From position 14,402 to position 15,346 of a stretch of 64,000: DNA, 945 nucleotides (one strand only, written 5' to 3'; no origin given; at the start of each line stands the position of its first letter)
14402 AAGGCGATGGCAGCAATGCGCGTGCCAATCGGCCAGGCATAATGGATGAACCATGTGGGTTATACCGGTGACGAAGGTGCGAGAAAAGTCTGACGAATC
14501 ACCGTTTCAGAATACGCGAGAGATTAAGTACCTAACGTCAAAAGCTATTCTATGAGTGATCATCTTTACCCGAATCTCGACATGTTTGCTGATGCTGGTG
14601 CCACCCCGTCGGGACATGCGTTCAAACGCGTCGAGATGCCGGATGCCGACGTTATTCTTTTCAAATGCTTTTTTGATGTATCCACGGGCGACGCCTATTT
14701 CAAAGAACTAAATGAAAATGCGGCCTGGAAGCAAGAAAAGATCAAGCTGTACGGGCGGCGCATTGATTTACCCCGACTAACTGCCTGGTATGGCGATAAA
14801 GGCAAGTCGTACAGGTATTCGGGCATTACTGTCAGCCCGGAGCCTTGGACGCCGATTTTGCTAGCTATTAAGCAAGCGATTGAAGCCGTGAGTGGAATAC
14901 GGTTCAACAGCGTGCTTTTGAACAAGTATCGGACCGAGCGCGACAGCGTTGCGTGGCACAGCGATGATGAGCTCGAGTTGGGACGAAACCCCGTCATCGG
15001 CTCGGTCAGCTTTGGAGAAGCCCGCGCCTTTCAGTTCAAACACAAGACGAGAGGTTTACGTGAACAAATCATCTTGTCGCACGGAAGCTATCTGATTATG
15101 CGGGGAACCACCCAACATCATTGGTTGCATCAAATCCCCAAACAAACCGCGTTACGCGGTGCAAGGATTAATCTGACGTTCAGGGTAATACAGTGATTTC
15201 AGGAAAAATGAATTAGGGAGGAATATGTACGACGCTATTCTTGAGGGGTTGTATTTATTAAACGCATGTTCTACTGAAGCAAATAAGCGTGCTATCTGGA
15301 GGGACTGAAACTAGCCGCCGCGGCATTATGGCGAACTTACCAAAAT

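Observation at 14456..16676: Low-GC insertion carrying AlkB and a sulfotransferase, wedged beside cysZ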

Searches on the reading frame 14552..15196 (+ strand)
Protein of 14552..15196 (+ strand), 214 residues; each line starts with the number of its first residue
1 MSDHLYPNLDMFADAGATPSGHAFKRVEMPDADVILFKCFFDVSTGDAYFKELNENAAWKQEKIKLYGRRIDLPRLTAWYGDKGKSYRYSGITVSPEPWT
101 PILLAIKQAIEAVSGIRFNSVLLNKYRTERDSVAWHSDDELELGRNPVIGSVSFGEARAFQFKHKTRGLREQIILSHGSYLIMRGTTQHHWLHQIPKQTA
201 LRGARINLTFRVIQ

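Call 3: search_protein_families(library=pfam, proteins=[window:14552-15196:+], max_evalue=0.01)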
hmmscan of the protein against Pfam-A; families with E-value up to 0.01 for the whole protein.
window:14552-15196:+ (214 aa): 1 family
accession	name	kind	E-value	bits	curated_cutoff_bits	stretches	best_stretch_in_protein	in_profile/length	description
PF13532.12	2OG-FeII_Oxy_2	-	2e-35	123.2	31.2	1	34-211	2-194/194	2OG-Fe(II) oxygenase superfamily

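Call 17: find_homologous_proteins(query=window:14552-15196:+)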
Query window:14552-15196:+ (214 aa): 7882 proteins with E <= 0.001 among 8000 candidates; the best 120 are listed.
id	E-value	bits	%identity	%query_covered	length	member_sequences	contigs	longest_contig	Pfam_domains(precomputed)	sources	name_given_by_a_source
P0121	1.3e-142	490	100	100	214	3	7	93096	PF13532.13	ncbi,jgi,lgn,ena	-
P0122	9.6e-107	373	78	95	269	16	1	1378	PF13532.13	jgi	jgi:alkylated DNA repair dioxygenase AlkB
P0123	1.1e-105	370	75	100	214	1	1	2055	PF13532.13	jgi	jgi:alkylated DNA repair dioxygenase AlkB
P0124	2.5e-104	365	74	100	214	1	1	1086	PF13532.13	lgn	-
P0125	7.9e-103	360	73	100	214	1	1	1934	PF13532.13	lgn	-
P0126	7.5e-102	357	73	100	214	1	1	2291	PF13532.13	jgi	jgi:alkylated DNA repair dioxygenase AlkB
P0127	1.1e-99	350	71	100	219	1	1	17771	PF13532.13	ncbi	-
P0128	1.1e-96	340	69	100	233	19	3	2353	PF13532.13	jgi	jgi:alkylated DNA repair dioxygenase AlkB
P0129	6.0e-94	331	68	100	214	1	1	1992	PF13532.13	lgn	-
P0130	1.0e-92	327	75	90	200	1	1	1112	PF13532.13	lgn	-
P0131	3.8e-91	322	69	96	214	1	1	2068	PF13532.13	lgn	-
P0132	4.8e-88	312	64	100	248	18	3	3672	PF13532.13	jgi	jgi:alkylated DNA repair dioxygenase AlkB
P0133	1.7e-87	310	64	100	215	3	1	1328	PF13532.13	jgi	jgi:alkylated DNA repair dioxygenase AlkB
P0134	5.3e-87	309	65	100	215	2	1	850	PF13532.13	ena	-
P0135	6.6e-87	308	64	100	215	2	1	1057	PF13532.13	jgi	jgi:alkylated DNA repair dioxygenase AlkB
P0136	1.3e-86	307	64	100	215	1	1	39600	PF13532.13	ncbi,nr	ncbi:MAG TPA: alpha-ketoglutarate-dependent dioxygenase AlkB [Candidatus Tectomicrobia bacterium]|nr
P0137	2.0e-86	307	63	100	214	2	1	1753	PF13532.13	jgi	jgi:alkylated DNA repair dioxygenase AlkB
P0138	6.1e-86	305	64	100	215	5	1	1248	PF13532.13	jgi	-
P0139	1.4e-85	304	64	100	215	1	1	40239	PF13532.13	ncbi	-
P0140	2.1e-85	303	63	100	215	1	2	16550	PF13532.13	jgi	jgi:alkylated DNA repair dioxygenase AlkB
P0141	2.2e-85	303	64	100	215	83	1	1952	PF13532.13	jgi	jgi:alkylated DNA repair dioxygenase AlkB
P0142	2.9e-85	303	68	92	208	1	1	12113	PF13532.13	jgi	jgi:alkylated DNA repair dioxygenase AlkB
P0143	5.4e-85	302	63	100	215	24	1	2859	PF13532.13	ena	-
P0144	7.6e-85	302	63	100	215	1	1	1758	PF13532.13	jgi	jgi:alkylated DNA repair dioxygenase AlkB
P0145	7.6e-85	302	63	100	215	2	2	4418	PF13532.13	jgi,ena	-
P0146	8.2e-85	302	63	100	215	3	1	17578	PF13532.13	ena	-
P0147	1.2e-84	301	70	89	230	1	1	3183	PF13532.13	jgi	jgi:alkylated DNA repair dioxygenase AlkB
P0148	1.9e-84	300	63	100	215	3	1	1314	PF13532.13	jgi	jgi:alkylated DNA repair dioxygenase AlkB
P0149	2.7e-84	300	62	100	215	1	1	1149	PF13532.13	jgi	jgi:alkylated DNA repair dioxygenase AlkB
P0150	4.7e-84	299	62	100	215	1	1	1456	PF13532.13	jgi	jgi:alkylated DNA repair dioxygenase AlkB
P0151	6.4e-84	299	65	95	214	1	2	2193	PF13532.13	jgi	jgi:alkylated DNA repair dioxygenase AlkB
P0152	1.0e-83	298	63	100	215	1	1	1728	PF13532.13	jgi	jgi:alkylated DNA repair dioxygenase AlkB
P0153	1.1e-83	298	66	95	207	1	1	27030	PF13532.13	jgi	jgi:alkylated DNA repair dioxygenase AlkB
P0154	1.2e-83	298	61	100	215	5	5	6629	PF13532.13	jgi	jgi:alkylated DNA repair dioxygenase AlkB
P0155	2.7e-83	297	63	100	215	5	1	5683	PF13532.13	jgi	jgi:alkylated DNA repair dioxygenase AlkB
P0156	5.0e-83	296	62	100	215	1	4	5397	PF13532.13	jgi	jgi:alkylated DNA repair dioxygenase AlkB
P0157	1.5e-82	294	62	100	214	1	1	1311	PF13532.13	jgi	jgi:alkylated DNA repair dioxygenase AlkB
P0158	2.1e-82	294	64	97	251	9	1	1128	PF13532.13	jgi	-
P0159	3.3e-82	293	65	91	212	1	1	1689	PF13532.13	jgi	jgi:alkylated DNA repair dioxygenase AlkB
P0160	4.6e-82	293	61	100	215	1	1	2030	PF13532.13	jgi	jgi:alkylated DNA repair dioxygenase AlkB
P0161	6.5e-82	292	65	93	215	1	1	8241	PF13532.13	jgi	jgi:alkylated DNA repair dioxygenase AlkB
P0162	1.0e-81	291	64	97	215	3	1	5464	PF13532.13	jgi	jgi:alkylated DNA repair dioxygenase AlkB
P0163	1.4e-81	291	61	100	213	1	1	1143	PF13532.13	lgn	-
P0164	2.6e-81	290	65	93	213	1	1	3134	PF13532.13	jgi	jgi:alkylated DNA repair dioxygenase AlkB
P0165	4.8e-81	289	64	94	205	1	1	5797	PF13532.13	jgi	jgi:alkylated DNA repair dioxygenase AlkB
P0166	5.9e-81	289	60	100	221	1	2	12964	PF13532.13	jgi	jgi:alkylated DNA repair dioxygenase AlkB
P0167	6.2e-81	289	68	87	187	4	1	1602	PF13532.13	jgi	jgi:alkylated DNA repair dioxygenase AlkB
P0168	1.2e-80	288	60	100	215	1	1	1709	PF13532.13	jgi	jgi:alkylated DNA repair dioxygenase AlkB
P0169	1.7e-80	287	63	97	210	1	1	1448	PF13532.13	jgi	jgi:alkylated DNA repair dioxygenase AlkB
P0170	1.0e-79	285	66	89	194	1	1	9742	PF13532.13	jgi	jgi:alkylated DNA repair dioxygenase AlkB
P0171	1.4e-79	284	64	92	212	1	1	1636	PF13532.13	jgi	jgi:alkylated DNA repair dioxygenase AlkB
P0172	1.8e-79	284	61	100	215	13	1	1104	PF13532.13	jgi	jgi:alkylated DNA repair dioxygenase AlkB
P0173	2.5e-79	284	66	91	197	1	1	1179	PF13532.13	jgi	-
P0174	3.8e-79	283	67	87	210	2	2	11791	PF13532.13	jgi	jgi:alkylated DNA repair dioxygenase AlkB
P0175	4.1e-79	283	63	96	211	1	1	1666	PF13532.13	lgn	-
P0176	1.3e-78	281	67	87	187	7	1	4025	PF13532.13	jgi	-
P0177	1.4e-78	281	65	88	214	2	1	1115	PF13532.13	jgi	jgi:alkylated DNA repair dioxygenase AlkB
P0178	6.2e-78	279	67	88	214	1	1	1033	PF13532.13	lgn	-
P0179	1.6e-77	278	65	92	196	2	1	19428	PF13532.13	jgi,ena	-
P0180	2.3e-77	277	65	89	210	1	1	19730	PF13532.13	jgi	jgi:alkylated DNA repair dioxygenase AlkB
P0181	3.6e-77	277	63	92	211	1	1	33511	PF13532.13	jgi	jgi:alkylated DNA repair dioxygenase AlkB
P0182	1.6e-76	274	63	93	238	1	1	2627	PF13532.13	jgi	jgi:alkylated DNA repair dioxygenase AlkB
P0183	1.9e-76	274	63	96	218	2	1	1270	PF13532.13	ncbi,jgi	-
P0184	2.3e-76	274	62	90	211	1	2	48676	PF13532.13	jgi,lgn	jgi:alkylated DNA repair dioxygenase AlkB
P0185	6.5e-76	272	63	93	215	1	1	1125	PF13532.13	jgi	-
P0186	7.3e-76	272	64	88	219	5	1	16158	PF13532.13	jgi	jgi:alkylated DNA repair dioxygenase AlkB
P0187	1.0e-75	272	65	88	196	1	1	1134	PF13532.13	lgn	-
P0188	1.1e-75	272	63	88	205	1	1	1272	PF13532.13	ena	-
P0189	1.6e-75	271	64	89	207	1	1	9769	PF13532.13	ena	-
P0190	1.7e-75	271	64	87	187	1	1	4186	PF13532.13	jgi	jgi:alkylated DNA repair dioxygenase AlkB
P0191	4.8e-75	270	61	89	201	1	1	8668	PF13532.13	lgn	-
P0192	6.1e-75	269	63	90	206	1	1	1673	PF13532.13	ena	-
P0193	9.4e-75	269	60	96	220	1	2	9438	PF13532.13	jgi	jgi:alkylated DNA repair dioxygenase AlkB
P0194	9.9e-75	269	61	96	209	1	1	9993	PF13532.13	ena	-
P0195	1.5e-74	268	62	88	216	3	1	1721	PF13532.13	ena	-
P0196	1.6e-74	268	61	97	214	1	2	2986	PF13532.13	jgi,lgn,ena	-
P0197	2.2e-74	267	60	95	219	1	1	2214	PF13532.13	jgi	jgi:alkylated DNA repair dioxygenase AlkB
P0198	2.4e-74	267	66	86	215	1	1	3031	PF13532.13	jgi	jgi:alkylated DNA repair dioxygenase AlkB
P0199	3.2e-74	267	64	87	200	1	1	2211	PF13532.13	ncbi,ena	-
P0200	7.8e-74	266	62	89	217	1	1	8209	PF13532.13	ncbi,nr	ncbi:MAG: alpha-ketoglutarate-dependent dioxygenase AlkB [Chloroflexi bacterium]|nr:alpha-ketoglutar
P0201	1.0e-73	265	59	94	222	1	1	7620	PF13532.13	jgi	jgi:alkylated DNA repair dioxygenase AlkB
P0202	1.1e-73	265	63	85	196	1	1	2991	PF13532.13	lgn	-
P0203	1.4e-73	265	62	90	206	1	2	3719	PF13532.13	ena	-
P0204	2.6e-73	264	61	87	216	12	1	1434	PF13532.13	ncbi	-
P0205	5.1e-73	263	60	88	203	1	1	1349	PF13532.13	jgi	jgi:alkylated DNA repair dioxygenase AlkB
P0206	5.2e-73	263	61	88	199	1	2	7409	PF13532.13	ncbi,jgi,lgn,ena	-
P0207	5.3e-73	263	59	100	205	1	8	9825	PF13532.13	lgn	-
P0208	5.3e-73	263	62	88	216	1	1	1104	PF13532.13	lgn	-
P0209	5.6e-73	263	63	87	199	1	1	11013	PF13532.13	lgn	-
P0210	6.7e-73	263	60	88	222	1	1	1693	PF13532.13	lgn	-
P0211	6.7e-73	263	62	90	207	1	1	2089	PF13532.13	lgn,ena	-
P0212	8.3e-73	262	63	91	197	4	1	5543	PF13532.13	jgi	jgi:alkylated DNA repair dioxygenase AlkB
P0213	8.4e-73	262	61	89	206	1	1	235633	PF13532.13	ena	-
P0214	8.8e-73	262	62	90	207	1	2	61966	PF13532.13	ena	-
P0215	1.0e-72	262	59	91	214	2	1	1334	PF13532.13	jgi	jgi:alkylated DNA repair dioxygenase AlkB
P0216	1.1e-72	262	63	89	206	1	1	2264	PF13532.13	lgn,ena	-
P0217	1.3e-72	262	62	89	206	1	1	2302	PF13532.13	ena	-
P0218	1.5e-72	261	62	88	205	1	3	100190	PF13532.13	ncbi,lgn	-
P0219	1.5e-72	261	61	88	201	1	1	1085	PF13532.13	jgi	jgi:alkylated DNA repair dioxygenase AlkB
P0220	1.6e-72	261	61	88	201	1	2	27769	PF13532.13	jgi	-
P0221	1.6e-72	261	61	88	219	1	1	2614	PF13532.13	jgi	jgi:alkylated DNA repair dioxygenase AlkB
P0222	1.8e-72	261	62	87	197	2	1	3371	PF13532.13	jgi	jgi:alkylated DNA repair dioxygenase AlkB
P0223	1.9e-72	261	62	92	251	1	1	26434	PF13532.13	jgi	jgi:alkylated DNA repair dioxygenase AlkB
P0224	1.9e-72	261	59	95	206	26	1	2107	PF13532.13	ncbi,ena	-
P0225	2.0e-72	261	61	89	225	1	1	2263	PF13532.13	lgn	-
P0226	2.1e-72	261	62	88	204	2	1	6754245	PF13532.13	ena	-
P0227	2.9e-72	261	60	91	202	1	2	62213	PF13532.13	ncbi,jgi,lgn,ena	jgi:alkylated DNA repair dioxygenase AlkB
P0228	3.2e-72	260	61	90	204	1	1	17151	PF13532.13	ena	-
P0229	3.4e-72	260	61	90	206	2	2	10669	PF13532.13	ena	-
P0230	3.5e-72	260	55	97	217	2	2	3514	PF13532.13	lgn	-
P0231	3.9e-72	260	62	87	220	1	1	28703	PF13532.13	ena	-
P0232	4.2e-72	260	61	91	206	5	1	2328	PF13532.13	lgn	-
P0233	4.9e-72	260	61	90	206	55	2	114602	PF13532.13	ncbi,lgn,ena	-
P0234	4.9e-72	260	60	97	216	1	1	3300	PF13532.13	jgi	jgi:alkylated DNA repair dioxygenase AlkB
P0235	5.8e-72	260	61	88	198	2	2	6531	PF13532.13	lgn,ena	-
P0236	6.0e-72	259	60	90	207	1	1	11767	PF13532.13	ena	-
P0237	6.2e-72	259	62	87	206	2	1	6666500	PF13532.13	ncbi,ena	-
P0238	6.4e-72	259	59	95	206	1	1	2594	PF13532.13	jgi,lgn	jgi:alkylated DNA repair dioxygenase AlkB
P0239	7.6e-72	259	62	89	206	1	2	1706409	PF13532.13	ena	-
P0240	7.8e-72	259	60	88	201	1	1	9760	PF13532.13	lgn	-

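Call 18: find_encoding_contigs(protein=P0121, flank=10000, max_places=8)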
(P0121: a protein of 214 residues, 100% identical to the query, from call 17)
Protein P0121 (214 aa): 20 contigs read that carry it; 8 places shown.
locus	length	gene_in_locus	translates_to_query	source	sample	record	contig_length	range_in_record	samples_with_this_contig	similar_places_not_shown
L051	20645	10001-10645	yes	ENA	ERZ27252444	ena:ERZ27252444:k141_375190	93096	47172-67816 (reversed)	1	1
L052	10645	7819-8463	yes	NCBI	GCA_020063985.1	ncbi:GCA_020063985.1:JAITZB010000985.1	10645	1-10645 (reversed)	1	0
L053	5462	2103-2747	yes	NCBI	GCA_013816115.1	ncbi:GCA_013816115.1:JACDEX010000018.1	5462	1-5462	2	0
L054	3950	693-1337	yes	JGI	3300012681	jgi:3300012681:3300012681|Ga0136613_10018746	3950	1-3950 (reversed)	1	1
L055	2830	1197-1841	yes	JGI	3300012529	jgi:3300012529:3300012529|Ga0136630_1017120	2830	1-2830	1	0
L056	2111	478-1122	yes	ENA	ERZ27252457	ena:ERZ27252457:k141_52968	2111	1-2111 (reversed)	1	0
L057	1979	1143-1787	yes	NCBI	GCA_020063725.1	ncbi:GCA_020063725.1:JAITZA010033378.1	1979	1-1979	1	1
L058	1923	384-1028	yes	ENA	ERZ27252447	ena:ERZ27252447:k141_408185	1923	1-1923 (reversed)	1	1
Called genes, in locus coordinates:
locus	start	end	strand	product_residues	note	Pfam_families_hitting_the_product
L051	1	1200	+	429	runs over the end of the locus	PF13393:tRNA-synt_His, PF00587:tRNA-synt_2b, PF03129:HGTP_anticodon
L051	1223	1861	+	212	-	PF09976:TPR_21, PF13428:TPR_14 (faint)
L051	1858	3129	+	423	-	PF01011:PQQ (faint), PF25293:Beta-prop_EMC1_N (faint), PF13570:Beta-prop_ACSF4, PF07774:EMC1_C (faint), PF13360:PQQ_2, PF13570:Beta-prop_ACSF4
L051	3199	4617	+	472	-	PF00005:ABC_tran (faint), PF00350:Dynamin_N (faint), PF01926:MMR_HSR1, PF02421:FeoB_N, PF00009:GTP_EFTU, PF01926:MMR_HSR1, PF02421:FeoB_N, PF14714:KH_dom-like, +3 more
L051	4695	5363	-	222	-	PF00657:Lipase_GDSL, PF13472:Lipase_GDSL_2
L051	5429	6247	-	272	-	-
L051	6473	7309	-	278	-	PF18421:Peptidase_M23_N, PF01551:Peptidase_M23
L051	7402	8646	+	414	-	PF00155:Aminotran_1_2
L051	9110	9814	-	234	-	PF12740:PETase (weak), PF01738:DLH, PF12697:Abhydrolase_6 (weak)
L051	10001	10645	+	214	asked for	PF13532:2OG-FeII_Oxy_2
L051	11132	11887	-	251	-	PF03567:Sulfotransfer_2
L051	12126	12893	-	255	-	PF07264:EI24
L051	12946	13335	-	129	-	PF14489:QueF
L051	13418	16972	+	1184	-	PF02463:SMC_N, PF13175:AAA_15 (weak), PF13304:AAA_21 (faint), PF13476:AAA_23, PF06470:SMC_hinge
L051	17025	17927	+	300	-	PF04354:ZipA_C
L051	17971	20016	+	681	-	PF22745:Nlig-Ia, PF01653:DNA_ligase_aden, PF03120:OB_DNA_ligase, PF03119:DNA_ligase_ZBD, PF14520:HHH_5 (weak), PF12826:HHH_2, PF00533:BRCT, PF12738:PTCB-BRCT, +1 more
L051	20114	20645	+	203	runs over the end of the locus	PF00719:Pyrophosphatase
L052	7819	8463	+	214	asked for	PF13532:2OG-FeII_Oxy_2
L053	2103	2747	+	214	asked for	PF13532:2OG-FeII_Oxy_2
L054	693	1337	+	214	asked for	PF13532:2OG-FeII_Oxy_2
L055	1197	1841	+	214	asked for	PF13532:2OG-FeII_Oxy_2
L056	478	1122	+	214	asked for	PF13532:2OG-FeII_Oxy_2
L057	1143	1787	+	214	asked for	PF13532:2OG-FeII_Oxy_2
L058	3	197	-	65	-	?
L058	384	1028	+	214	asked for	PF13532:2OG-FeII_Oxy_2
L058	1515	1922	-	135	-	?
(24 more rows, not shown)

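Call 19: find_encoding_contigs(protein=P0127, flank=8000, max_places=3)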
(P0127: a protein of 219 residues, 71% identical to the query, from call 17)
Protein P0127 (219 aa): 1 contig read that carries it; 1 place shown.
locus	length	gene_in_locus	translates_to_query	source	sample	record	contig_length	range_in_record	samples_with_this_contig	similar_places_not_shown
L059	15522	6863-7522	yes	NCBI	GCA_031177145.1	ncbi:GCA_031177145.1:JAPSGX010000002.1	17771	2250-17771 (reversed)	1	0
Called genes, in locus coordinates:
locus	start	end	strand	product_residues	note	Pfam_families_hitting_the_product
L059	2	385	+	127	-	?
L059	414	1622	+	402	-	PF01011:PQQ (faint), PF13570:Beta-prop_ACSF4, PF13360:PQQ_2, PF25293:Beta-prop_EMC1_N (faint), PF13570:Beta-prop_ACSF4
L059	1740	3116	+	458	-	PF00005:ABC_tran (faint), PF01926:MMR_HSR1, PF02421:FeoB_N, PF00009:GTP_EFTU, PF01926:MMR_HSR1, PF02421:FeoB_N, PF04548:AIG1 (weak), PF14714:KH_dom-like, +6 more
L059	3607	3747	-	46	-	-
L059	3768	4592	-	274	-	PF18421:Peptidase_M23_N, PF01551:Peptidase_M23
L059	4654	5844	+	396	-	PF00155:Aminotran_1_2, PF01053:Cys_Met_Meta_PP (weak)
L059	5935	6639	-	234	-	PF12740:PETase (weak), PF01738:DLH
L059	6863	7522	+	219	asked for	PF13532:2OG-FeII_Oxy_2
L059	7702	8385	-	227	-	PF07264:EI24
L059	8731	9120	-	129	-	PF14489:QueF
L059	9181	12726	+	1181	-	PF02463:SMC_N, PF13175:AAA_15 (weak), PF13304:AAA_21 (weak), PF13476:AAA_23, PF06470:SMC_hinge (weak)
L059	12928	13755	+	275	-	PF04354:ZipA_C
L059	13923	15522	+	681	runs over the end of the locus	PF22745:Nlig-Ia, PF01653:DNA_ligase_aden, PF03120:OB_DNA_ligase, PF03119:DNA_ligase_ZBD, PF12826:HHH_2, PF14520:HHH_5, PF00633:HHH (weak), PF00533:BRCT, +1 more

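Call 20: find_encoding_contigs(protein=P0123, flank=8000, max_places=3)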
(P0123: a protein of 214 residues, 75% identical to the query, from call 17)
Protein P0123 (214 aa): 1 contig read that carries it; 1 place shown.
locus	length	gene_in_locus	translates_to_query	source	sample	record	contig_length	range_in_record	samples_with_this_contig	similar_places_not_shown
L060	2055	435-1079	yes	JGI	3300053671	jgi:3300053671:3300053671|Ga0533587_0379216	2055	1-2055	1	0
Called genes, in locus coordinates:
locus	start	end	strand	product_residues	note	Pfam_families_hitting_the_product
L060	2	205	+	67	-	?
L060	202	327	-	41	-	-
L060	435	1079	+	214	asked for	PF13532:2OG-FeII_Oxy_2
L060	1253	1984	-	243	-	PF07264:EI24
